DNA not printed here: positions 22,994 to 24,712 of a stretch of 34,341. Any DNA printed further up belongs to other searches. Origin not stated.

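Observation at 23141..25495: Single ORF fusing a cysteine synthase to a CysRS-like enzyme whose HIGH and KMSKS motifs read SLGH and KMSRE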

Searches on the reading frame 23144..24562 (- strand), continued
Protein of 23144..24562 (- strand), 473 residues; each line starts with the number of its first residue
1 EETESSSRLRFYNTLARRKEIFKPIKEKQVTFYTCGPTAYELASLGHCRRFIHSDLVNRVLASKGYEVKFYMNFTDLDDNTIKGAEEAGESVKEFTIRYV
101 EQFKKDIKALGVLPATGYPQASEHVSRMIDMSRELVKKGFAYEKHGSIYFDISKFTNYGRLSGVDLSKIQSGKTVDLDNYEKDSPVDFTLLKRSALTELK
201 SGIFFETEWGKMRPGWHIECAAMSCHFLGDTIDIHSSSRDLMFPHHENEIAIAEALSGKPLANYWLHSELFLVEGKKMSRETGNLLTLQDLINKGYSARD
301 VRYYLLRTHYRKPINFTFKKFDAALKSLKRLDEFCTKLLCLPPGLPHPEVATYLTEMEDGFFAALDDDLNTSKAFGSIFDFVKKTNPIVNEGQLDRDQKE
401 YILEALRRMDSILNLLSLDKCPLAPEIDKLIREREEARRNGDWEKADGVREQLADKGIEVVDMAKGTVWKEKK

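Call 70: find_encoding_contigs(protein=P0149, flank=8000, max_places=2)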
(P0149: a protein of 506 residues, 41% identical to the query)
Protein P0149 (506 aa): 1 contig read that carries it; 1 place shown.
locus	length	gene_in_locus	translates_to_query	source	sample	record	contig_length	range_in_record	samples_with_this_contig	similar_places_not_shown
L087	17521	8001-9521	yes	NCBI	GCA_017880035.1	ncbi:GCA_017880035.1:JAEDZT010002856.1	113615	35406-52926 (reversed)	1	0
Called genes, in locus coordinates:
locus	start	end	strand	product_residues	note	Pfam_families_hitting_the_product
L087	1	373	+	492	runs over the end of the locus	PF00089:Trypsin, PF13365:Trypsin_2, PF00595:PDZ, PF12812:PDZ_1 (faint), PF13180:PDZ_2, PF17820:PDZ_6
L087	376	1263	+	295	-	PF13623:SurA_N_2, PF13624:SurA_N_3, PF09312:SurA_N, PF13145:Rotamase_2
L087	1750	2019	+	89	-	-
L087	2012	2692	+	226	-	PF18306:LDcluster4, PF03641:Lysine_decarbox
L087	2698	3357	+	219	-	PF02729:OTCace_N, PF00185:OTCace (weak)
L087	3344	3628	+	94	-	PF00185:OTCace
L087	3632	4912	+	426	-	PF01979:Amidohydro_1, PF12890:DHOase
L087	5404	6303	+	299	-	PF03331:LpxC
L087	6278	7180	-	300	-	PF01476:LysM (faint), PF03734:YkuD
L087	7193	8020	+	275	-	PF00291:PALP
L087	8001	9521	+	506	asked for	PF01406:tRNA-synt_1e, PF09334:tRNA-synt_1g (weak)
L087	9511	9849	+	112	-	PF00730:HhH-GPD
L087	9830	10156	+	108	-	-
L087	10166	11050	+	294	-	PF00892:EamA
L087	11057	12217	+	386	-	PF07690:MFS_1, PF12832:MFS_1_like (faint)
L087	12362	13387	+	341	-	PF01699:Na_Ca_ex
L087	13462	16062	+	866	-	PF00690:Cation_ATPase_N, PF00122:E1-E2_ATPase, PF13246:Cation_ATPase, PF00702:Hydrolase, PF00689:Cation_ATPase_C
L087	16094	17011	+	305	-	PF00025:Arf (weak), PF03193:RsgA_GTPase (faint), PF01926:MMR_HSR1, PF02421:FeoB_N, PF04548:AIG1, PF00009:GTP_EFTU, PF02492:cobW (weak), PF07650:KH_2, +1 more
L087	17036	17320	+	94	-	PF09820:AAA-ATPase_like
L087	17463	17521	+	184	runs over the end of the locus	-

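Call 73: find_encoding_contigs(protein=P0189, flank=6000, max_places=3)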
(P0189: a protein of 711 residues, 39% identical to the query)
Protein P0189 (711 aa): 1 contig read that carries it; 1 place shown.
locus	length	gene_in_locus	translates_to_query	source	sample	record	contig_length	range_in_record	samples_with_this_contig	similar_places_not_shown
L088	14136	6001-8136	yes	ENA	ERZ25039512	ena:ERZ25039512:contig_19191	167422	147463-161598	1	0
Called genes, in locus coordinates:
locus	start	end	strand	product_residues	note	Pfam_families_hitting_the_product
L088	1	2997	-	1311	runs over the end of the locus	PF18076:FGAR-AT_N, PF18072:FGAR-AT_linker, PF02769:AIRS_C, PF22689:FGAR-AT_PurM_N-like, PF02769:AIRS_C, PF13507:GATase_5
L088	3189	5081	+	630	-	PF00111:Fer2, PF17650:RACo_linker, PF17651:Raco_middle, PF14574:RACo_C_ter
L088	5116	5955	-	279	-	PF12797:Fer4_2 (faint), PF12837:Fer4_6 (faint), PF00037:Fer4, PF14697:Fer4_21 (weak), PF12838:Fer4_7 (weak), PF13187:Fer4_9 (weak), PF00037:Fer4 (weak)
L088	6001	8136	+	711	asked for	PF00132:Hexapep (weak), PF01406:tRNA-synt_1e, PF01921:tRNA-synt_1f (faint), PF09334:tRNA-synt_1g (weak), PF00133:tRNA-synt_1 (weak), PF09334:tRNA-synt_1g (weak), PF09190:DALR_2, PF23493:CysS_C (weak)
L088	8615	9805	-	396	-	PF14319:Zn_Tnp_IS91, PF04986:Y2_Tnp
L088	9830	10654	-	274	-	PF13495:Phage_int_SAM_4, PF00589:Phage_integrase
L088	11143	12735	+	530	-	PF00015:MCPsignal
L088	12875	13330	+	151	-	PF07603:Lcl_C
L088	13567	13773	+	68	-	-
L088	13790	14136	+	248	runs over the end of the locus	PF08032:SpoU_sub_bind, PF00588:SpoU_methylase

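Call 75: find_homologous_proteins(query=P0188, max_evalue=1e-50)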
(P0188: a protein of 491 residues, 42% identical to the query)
Query P0188 (491 aa): 8000 proteins with E <= 1e-50 among 8000 candidates; the best 120 are listed.
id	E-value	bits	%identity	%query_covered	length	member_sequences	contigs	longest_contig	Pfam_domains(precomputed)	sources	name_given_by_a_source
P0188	0.0e+0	1132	100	100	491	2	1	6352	PF09334.18,PF01406.26,PF01921.25,PF00133.29,PF09190.18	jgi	-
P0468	2.7e-270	915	85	95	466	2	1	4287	PF09334.18,PF01406.26,PF23493.2,PF01921.25,PF00133.29,PF09190.18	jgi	jgi:cysteinyl-tRNA synthetase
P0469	4.6e-243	825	73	100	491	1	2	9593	PF09334.18,PF01406.26,PF23493.2,PF01921.25,PF00133.29,PF09190.18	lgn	-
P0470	3.9e-241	819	73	100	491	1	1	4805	PF09334.18,PF01406.26,PF23493.2,PF01921.25,PF00133.29,PF09190.18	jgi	-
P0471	4.6e-239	812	72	100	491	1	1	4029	PF09334.18,PF01406.26,PF23493.2,PF01921.25,PF00133.29,PF09190.18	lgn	-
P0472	3.9e-238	809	71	100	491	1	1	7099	PF09334.18,PF01406.26,PF23493.2,PF01921.25,PF00133.29,PF09190.18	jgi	jgi:cysteinyl-tRNA synthetase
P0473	8.0e-237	805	70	100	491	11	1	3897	PF09334.18,PF01406.26,PF23493.2,PF01921.25,PF00133.29,PF09190.18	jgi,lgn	jgi:cysteinyl-tRNA synthetase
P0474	5.5e-236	802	71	100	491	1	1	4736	PF09334.18,PF01406.26,PF23493.2,PF01921.25,PF00133.29,PF09190.18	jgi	jgi:cysteinyl-tRNA synthetase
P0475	1.3e-235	801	70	100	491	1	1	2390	PF09334.18,PF01406.26,PF23493.2,PF01921.25,PF00133.29,PF09190.18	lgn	-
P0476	2.7e-235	800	71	100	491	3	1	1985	PF09334.18,PF01406.26,PF23493.2,PF01921.25,PF00133.29,PF09190.18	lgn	-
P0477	4.8e-235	799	70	100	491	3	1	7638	PF09334.18,PF01406.26,PF23493.2,PF01921.25,PF00133.29,PF09190.18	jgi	-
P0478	5.3e-235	799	70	100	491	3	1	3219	PF09334.18,PF01406.26,PF23493.2,PF01921.25,PF00133.29,PF09190.18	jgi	jgi:cysteinyl-tRNA synthetase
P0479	8.7e-235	798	70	100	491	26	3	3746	PF09334.18,PF01406.26,PF23493.2,PF01921.25,PF00133.29,PF09190.18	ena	-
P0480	3.8e-234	796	71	98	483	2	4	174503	PF09334.18,PF01406.26,PF23493.2,PF01921.25,PF00133.29,PF09190.18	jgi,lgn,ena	-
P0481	2.6e-230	783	71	98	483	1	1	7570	PF09334.18,PF01406.26,PF23493.2,PF01921.25,PF00133.29,PF09190.18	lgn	-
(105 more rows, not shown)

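Call 94: find_encoding_contigs(protein=P0137, flank=5000, max_places=2)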
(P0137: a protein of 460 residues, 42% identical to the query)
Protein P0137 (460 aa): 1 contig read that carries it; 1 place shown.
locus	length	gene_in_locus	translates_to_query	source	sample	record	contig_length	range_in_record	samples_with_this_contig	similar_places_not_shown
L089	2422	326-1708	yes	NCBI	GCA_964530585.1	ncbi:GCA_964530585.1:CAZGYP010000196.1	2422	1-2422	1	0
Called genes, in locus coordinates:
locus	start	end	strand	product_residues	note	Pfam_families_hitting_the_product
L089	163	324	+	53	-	PF00291:PALP (weak)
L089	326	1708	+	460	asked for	PF01406:tRNA-synt_1e, PF09334:tRNA-synt_1g (faint)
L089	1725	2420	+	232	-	?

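Call 95: find_encoding_contigs(protein=P0140, flank=5000, max_places=2)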
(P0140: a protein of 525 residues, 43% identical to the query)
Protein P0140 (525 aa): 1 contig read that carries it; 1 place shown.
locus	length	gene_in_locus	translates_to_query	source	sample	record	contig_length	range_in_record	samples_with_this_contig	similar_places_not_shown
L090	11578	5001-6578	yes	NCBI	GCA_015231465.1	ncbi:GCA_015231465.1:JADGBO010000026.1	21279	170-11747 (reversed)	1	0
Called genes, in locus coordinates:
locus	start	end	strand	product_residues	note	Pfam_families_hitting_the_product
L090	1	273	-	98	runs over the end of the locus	-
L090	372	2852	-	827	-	-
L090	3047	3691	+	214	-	PF02223:Thymidylate_kin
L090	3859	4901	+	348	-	PF00291:PALP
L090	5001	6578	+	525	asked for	PF01406:tRNA-synt_1e, PF09334:tRNA-synt_1g (faint), PF09190:DALR_2, PF23493:CysS_C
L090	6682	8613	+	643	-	PF19676:DUF6178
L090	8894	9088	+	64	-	PF10133:CooT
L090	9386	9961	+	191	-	PF01551:Peptidase_M23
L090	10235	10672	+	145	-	-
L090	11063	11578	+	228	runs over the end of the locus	PF01624:MutS_I, PF05188:MutS_II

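Call 96: find_encoding_contigs(protein=P0132, flank=5000, max_places=2)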
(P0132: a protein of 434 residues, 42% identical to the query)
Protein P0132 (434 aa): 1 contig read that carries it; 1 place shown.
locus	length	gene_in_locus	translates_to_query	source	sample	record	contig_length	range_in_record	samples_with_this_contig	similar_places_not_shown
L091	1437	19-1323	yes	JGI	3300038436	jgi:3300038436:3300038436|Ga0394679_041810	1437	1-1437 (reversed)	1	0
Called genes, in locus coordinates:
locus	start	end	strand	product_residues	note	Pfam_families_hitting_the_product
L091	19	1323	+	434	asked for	PF00133:tRNA-synt_1 (faint), PF01406:tRNA-synt_1e, PF09334:tRNA-synt_1g (faint), PF23493:CysS_C (weak)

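Call 97: search_protein_families(library=pfam, proteins=[L085:6553-7290:+, L089:1725-2420:+], max_evalue=0.01)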
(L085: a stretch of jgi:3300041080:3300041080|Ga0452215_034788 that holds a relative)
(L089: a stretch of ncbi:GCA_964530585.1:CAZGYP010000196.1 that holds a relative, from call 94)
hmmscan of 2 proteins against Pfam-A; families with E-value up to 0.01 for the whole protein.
L085:6553-7290:+ (246 aa): 1 family
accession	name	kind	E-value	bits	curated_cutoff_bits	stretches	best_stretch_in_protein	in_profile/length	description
PF00899.27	ThiF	-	2.9e-71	239.8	28.1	1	14-241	1-237/238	ThiF family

L089:1725-2420:+ (232 aa): 1 family
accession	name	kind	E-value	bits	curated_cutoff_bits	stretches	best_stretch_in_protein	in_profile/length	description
PF01261.30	AP_endonuc_2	-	5.4e-33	115.2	31.1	1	40-231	26-226/249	Xylose isomerase-like TIM barrel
